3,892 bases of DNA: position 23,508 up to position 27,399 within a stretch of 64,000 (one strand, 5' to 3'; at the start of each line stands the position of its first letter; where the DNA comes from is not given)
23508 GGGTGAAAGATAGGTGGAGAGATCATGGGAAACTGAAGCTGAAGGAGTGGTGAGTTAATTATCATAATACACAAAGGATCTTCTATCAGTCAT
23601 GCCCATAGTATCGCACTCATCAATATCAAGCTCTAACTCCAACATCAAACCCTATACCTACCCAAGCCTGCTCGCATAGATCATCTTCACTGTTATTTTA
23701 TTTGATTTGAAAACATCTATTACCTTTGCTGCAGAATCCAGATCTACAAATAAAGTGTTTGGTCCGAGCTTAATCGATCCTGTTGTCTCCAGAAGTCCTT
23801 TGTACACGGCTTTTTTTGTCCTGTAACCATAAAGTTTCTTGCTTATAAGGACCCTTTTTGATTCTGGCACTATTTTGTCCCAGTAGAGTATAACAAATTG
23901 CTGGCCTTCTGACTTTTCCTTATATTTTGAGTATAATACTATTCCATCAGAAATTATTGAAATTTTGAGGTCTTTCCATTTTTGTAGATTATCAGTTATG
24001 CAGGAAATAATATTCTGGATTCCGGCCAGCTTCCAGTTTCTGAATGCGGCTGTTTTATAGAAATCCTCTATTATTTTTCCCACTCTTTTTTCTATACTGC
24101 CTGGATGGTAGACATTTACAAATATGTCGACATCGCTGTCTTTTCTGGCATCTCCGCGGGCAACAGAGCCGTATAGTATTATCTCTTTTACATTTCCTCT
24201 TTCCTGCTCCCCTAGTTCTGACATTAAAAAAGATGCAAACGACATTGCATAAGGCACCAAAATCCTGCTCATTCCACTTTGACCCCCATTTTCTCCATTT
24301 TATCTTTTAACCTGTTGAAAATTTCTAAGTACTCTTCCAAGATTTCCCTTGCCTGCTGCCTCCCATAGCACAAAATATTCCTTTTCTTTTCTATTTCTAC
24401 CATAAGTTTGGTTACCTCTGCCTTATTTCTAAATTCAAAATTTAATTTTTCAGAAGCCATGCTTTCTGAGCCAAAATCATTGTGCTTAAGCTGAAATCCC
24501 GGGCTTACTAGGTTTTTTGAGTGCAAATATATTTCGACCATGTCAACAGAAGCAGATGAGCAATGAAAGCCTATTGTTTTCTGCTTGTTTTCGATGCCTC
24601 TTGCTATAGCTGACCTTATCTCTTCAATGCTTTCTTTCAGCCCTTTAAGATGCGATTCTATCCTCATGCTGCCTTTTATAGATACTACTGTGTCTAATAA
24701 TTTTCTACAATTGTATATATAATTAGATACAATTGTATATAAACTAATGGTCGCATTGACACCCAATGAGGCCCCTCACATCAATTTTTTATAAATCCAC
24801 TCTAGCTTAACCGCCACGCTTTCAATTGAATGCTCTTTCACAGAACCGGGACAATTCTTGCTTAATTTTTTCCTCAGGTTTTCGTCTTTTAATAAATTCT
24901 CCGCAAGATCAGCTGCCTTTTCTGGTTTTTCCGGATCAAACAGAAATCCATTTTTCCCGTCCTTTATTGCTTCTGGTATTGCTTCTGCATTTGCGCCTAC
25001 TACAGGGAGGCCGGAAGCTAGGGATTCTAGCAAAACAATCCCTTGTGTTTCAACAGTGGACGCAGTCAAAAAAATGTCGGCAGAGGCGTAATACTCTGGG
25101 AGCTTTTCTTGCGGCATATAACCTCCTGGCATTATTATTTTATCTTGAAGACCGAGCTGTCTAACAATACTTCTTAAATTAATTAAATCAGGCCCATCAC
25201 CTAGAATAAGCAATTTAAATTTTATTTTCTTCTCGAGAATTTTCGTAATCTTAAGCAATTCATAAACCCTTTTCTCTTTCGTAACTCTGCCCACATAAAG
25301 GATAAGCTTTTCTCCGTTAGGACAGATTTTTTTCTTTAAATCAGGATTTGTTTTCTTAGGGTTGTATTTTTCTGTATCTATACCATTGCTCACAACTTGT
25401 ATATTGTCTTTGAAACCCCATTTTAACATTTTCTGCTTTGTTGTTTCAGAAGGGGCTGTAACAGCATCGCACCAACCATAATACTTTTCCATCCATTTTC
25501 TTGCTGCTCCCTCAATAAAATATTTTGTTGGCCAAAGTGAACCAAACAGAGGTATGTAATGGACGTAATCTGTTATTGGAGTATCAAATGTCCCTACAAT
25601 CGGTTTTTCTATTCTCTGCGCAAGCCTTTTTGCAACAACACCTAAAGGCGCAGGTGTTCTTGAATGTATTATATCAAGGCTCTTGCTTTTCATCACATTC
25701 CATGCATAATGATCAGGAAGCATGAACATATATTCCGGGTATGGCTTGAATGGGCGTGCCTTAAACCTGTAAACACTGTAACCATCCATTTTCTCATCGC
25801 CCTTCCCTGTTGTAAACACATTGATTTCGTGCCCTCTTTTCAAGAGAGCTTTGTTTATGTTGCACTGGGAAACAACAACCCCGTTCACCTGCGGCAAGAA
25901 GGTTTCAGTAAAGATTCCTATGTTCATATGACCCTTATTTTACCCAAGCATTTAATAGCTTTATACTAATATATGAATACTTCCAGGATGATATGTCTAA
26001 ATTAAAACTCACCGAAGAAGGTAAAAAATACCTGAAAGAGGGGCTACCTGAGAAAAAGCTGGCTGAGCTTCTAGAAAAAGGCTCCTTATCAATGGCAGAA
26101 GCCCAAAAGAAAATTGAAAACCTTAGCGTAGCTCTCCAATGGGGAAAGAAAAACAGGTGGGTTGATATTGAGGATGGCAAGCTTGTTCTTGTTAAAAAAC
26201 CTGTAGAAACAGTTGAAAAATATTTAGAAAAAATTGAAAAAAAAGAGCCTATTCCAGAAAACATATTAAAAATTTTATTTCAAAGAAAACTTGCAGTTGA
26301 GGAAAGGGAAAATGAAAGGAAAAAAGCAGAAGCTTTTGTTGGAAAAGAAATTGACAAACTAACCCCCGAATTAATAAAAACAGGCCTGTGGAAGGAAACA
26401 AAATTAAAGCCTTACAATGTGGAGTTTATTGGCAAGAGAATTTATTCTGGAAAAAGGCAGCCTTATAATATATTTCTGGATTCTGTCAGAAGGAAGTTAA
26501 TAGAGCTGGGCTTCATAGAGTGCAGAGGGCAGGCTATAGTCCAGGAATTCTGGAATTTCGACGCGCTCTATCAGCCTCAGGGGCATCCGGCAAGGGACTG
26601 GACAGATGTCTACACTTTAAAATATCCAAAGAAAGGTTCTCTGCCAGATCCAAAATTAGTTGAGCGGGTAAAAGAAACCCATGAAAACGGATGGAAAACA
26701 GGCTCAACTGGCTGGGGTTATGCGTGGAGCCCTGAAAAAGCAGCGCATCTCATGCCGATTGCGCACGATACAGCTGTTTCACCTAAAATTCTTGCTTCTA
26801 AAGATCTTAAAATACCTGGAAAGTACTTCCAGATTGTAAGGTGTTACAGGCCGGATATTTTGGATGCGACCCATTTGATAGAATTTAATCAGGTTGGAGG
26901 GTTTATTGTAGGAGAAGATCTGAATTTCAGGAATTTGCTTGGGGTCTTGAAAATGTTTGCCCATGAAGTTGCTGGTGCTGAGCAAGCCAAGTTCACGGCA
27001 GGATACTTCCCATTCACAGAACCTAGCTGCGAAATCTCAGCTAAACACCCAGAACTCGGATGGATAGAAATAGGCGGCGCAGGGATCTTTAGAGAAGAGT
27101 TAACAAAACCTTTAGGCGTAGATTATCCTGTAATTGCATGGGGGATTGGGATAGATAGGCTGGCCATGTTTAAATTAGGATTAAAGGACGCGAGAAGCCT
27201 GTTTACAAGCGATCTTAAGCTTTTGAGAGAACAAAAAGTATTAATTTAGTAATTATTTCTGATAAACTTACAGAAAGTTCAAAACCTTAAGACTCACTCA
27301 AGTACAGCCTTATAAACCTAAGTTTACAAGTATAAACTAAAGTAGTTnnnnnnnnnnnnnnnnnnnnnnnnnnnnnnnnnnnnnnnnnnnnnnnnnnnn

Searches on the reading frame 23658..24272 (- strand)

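Call 62: search_protein_families(library=pfam, proteins=[window:23658-24272:-], max_evalue=0.01)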
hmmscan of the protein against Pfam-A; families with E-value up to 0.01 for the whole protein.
window:23658-24272:- (204 aa): 2 families
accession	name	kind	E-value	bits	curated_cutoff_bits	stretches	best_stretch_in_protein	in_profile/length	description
PF01909.29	NTP_transf_2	-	6.5e-11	42.9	21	1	24-68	10-58/93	Nucleotidyltransferase domain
PF18765.7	Polbeta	-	1.1e-08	35.6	26.9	1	24-117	9-91/93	Polymerase beta, Nucleotidyltransferase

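Call 87: search_protein_families(library=padloc, proteins=[window:23658-24272:-], max_evalue=0.01)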
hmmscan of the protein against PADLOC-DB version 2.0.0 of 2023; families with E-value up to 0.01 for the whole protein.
window:23658-24272:- (204 aa): 8 families
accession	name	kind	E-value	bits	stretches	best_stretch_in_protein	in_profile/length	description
PDLC04903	PDC-S09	-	5.3e-11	40.8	1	18-69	16-67/108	-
PDLC04904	PDC-S09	-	4.1e-08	31.4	1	25-60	22-57/104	-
PDLC04902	PDC-S09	-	4.4e-08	31.3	1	24-59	17-52/97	-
PDLC04906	PDC-S09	-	6.6e-08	30.8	1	22-56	17-52/98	-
PDLC04907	PDC-S09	-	1.4e-07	29.6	1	24-54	23-53/114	-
PDLC04368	PDC-M05A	-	8.9e-05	20.4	1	26-52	105-131/201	-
PDLC04905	PDC-S09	-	0.00052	18.3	1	24-55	17-49/101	-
PDLC04369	PDC-M05A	-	0.001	16.7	1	28-52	103-127/201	-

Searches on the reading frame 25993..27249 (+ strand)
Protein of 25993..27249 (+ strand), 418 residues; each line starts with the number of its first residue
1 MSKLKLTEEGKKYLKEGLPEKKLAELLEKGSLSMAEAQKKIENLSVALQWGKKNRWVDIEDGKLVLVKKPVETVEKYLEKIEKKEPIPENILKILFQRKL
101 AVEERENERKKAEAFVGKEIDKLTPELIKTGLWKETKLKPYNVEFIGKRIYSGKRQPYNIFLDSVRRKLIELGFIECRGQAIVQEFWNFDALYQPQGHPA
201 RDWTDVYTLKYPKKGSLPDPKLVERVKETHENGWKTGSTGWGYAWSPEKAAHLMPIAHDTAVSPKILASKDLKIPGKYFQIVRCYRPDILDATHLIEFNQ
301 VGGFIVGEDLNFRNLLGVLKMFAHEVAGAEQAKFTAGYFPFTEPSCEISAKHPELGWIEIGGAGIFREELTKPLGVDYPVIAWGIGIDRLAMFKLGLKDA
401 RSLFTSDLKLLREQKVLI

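Call 3: search_protein_families(library=pfam, proteins=[window:25993-27249:+], max_evalue=0.1)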
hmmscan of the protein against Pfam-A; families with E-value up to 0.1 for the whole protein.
window:25993-27249:+ (418 aa): 3 families
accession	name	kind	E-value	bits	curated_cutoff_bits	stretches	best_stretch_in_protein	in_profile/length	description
PF01409.25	tRNA-synt_2d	-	1.8e-72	244.2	19.8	1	141-413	2-245/246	tRNA synthetases class II core domain (F)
PF18553.7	PheRS_DBD3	-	0.00026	21.6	26.6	1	19-74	2-61/61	PheRS DNA binding domain 3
PF00152.25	tRNA-synt_2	-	0.00041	20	25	1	277-301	93-117/308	tRNA synthetases class II (D, K and N)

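Call 4: search_protein_families(library=ncbifam, proteins=[window:25993-27249:+], max_evalue=0.1)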
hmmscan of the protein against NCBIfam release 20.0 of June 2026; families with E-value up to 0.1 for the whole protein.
window:25993-27249:+ (418 aa): 7 families
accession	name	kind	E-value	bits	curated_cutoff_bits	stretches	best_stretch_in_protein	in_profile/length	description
NF003210.0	PRK04172.1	equivalog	2.5e-147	491.7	350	1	3-416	59-493/496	phenylalanine--tRNA ligase subunit alpha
TIGR00468.1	pheS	equivalog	2e-92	309.9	237.45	1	107-415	23-323/324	phenylalanine--tRNA ligase subunit alpha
NF051887.1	PheS_related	equivalog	1.2e-18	67.4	300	1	257-410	76-235/349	PheS-related mystery ligase SrmL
TIGR00469.1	pheS_mito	equivalog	4.7e-14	51.9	258.35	1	318-412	245-341/451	phenylalanine--tRNA ligase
TIGR00470.1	sepS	equivalog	2.9e-11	42.5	380.65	1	270-404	202-341/533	O-phosphoserine--tRNA ligase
TIGR02367.1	PylS_Cterm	equivalog_domain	0.0045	16.3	178.15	1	272-406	101-231/242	pyrrolysine--tRNA(Pyl) ligase large subunit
NF001750.0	PRK00476.1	equivalog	0.068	11.5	443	0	277-301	214-238/590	aspartate--tRNA ligase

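Call 12: find_related_loci(query=window:25993-27249:+, collection=genome_contigs, flank=6000)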
Query window:25993-27249:+ (418 aa) in genome_contigs; peptide patterns used: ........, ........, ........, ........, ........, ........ (x = any residue, [..] = any of these).
401 stretches matched a pattern; 268 encode a relative of the query (tblastn E <= 1e-3); the best 80 are kept; 80 distinct loci.
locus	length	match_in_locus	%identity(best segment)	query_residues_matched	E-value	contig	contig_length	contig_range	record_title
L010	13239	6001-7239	60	6-417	3e-172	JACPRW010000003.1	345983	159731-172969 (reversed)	MAG: Candidatus Aenigmatarchaeota archaeon isolate NC_groundwater_689_Ag_S-0.2um_53_36 S36_SO-2_scaffold_30542, whole ge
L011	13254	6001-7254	61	1-417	1e-171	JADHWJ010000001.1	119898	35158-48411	MAG: Candidatus Aenigmatarchaeota archaeon isolate BS750m-G24 BS-750m-C33, whole genome shotgun sequence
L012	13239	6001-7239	60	5-418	8e-171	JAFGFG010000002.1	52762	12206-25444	MAG: Candidatus Aenigmatarchaeota archaeon isolate Zod_Metabat.1300 k87_1002398, whole genome shotgun sequence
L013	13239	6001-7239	60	5-418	5e-170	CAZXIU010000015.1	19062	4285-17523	MAG TPA_asm: uncultured archaeon isolate binchicken_co129_810 genome assembly, contig: NODE_8371_length_19062_cov_5.5839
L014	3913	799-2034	61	5-417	8e-174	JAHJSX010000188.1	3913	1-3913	MAG: archaeon isolate OS_PC_MetaG.mb.32 OS_PC_MetaG.mb.32_k141_803433, whole genome shotgun sequence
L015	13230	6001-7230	61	5-417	4e-166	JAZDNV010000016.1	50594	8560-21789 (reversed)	MAG: Candidatus Aenigmatarchaeota archaeon isolate MEGAHIT-group-0.728 k141_15341762, whole genome shotgun sequence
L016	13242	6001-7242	58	1-417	6e-165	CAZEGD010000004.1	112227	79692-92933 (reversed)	MAG TPA_asm: uncultured archaeon isolate binchicken_co100_354 genome assembly, contig: NODE_157_length_112227_cov_7.8181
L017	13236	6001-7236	60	5-417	4e-164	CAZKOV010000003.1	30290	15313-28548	MAG TPA_asm: uncultured archaeon isolate SRP214966_co4_43 genome assembly, contig: NODE_1053_length_30290_cov_4.951943,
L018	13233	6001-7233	57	5-416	2e-163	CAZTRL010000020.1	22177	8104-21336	MAG TPA_asm: uncultured archaeon isolate binchicken_co151_62 genome assembly, contig: NODE_3247_length_22177_cov_7.59822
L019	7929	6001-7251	59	5-418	1e-163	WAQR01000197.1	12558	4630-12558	MAG: Candidatus Hydrothermarchaeota archaeon isolate S146_76_esom k151_585715, whole genome shotgun sequence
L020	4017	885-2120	60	5-417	2e-167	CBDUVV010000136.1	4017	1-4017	MAG TPA_asm: uncultured archaeon isolate SRR22302348_binner13_Refined_35 genome assembly, contig: ERZ25073597.15127, who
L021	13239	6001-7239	58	5-418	2e-161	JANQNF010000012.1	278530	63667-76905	MAG: archaeon isolate PL23a_bin.95 k99_1298404, whole genome shotgun sequence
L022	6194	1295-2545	58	1-418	2e-161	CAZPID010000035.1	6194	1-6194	MAG TPA_asm: uncultured archaeon isolate binchicken_co202_12 genome assembly, contig: NODE_1544_length_6194_cov_19.56116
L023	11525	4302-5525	58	3-417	1e-159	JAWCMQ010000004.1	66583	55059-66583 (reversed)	MAG: Candidatus Aenigmatarchaeota archaeon isolate JZ-2_201705_bins_45 JZ-2_201705_bins_45_scaffold_4, whole genome shot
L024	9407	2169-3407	56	5-418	3e-159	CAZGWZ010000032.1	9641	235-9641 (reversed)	MAG TPA_asm: uncultured archaeon isolate binchicken_co129_219 genome assembly, contig: NODE_22730_length_9641_cov_5.5460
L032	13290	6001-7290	67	1-418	0e+0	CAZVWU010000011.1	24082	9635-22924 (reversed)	MAG TPA_asm: uncultured archaeon isolate SRP178908_co1_337 genome assembly, contig: NODE_1286_length_24082_cov_16.710409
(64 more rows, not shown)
